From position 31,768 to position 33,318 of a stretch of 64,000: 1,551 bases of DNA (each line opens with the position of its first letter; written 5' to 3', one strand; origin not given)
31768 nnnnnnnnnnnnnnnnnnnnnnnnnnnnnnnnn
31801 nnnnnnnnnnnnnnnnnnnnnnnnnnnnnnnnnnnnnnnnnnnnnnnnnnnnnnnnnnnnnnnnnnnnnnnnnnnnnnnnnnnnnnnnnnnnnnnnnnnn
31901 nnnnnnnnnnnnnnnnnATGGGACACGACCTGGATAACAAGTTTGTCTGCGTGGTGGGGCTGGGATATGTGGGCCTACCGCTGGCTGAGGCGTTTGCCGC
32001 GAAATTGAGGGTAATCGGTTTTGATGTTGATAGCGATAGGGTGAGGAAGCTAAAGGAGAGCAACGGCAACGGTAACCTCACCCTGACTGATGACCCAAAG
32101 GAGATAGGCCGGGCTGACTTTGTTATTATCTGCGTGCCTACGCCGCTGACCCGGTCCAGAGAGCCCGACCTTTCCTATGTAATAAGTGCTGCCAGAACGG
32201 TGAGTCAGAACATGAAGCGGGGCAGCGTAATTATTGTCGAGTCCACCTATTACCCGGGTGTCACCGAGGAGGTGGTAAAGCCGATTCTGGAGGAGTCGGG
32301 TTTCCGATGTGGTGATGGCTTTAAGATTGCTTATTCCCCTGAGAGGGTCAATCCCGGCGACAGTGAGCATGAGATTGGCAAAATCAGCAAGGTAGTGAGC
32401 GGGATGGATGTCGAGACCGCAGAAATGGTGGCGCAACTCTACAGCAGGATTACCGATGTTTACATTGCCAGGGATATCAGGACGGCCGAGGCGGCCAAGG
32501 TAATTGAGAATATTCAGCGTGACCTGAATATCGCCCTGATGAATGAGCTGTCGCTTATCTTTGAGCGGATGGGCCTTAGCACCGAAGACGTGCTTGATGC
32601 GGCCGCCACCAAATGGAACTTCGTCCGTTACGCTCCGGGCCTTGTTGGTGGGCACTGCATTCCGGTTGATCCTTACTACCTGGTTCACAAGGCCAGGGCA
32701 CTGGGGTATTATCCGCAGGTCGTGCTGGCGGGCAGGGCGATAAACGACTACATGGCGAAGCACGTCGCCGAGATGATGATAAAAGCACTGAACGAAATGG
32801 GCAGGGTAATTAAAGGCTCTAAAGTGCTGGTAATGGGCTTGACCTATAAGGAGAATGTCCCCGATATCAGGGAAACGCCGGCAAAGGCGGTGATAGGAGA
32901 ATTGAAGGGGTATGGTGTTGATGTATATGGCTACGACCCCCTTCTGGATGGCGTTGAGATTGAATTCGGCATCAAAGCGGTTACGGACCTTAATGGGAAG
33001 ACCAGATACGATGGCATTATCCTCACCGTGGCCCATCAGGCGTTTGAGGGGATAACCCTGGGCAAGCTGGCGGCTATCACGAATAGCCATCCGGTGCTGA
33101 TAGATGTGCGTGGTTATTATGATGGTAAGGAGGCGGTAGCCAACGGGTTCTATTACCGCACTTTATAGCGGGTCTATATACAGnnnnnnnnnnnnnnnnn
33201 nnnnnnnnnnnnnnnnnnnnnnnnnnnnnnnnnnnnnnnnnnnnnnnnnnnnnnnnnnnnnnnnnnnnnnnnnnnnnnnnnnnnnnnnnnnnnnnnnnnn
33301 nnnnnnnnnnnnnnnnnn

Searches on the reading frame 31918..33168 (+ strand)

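Call 57: search_protein_families(library=pfam, proteins=[window:31918-33168:+], max_evalue=0.0001)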
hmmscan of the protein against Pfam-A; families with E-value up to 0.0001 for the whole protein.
window:31918-33168:+ (416 aa): 4 families
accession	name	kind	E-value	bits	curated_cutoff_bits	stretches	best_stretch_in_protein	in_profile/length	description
PF03721.20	UDPG_MGDP_dh_N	-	1.3e-36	126.4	27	2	51-171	61-184/187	UDP-glucose/GDP-mannose dehydrogenase family, NAD binding domain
PF00984.24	UDPG_MGDP_dh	-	3.1e-24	85.3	25.4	1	188-277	1-93/94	UDP-glucose/GDP-mannose dehydrogenase family, central domain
PF03720.21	UDPG_MGDP_dh_C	-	1.9e-19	70.4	30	1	304-402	1-102/103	UDP-glucose/GDP-mannose dehydrogenase family, UDP binding domain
PF03446.21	NAD_binding_2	-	1.5e-08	35.3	21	1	10-127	2-110/161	NAD binding domain of 6-phosphogluconate dehydrogenase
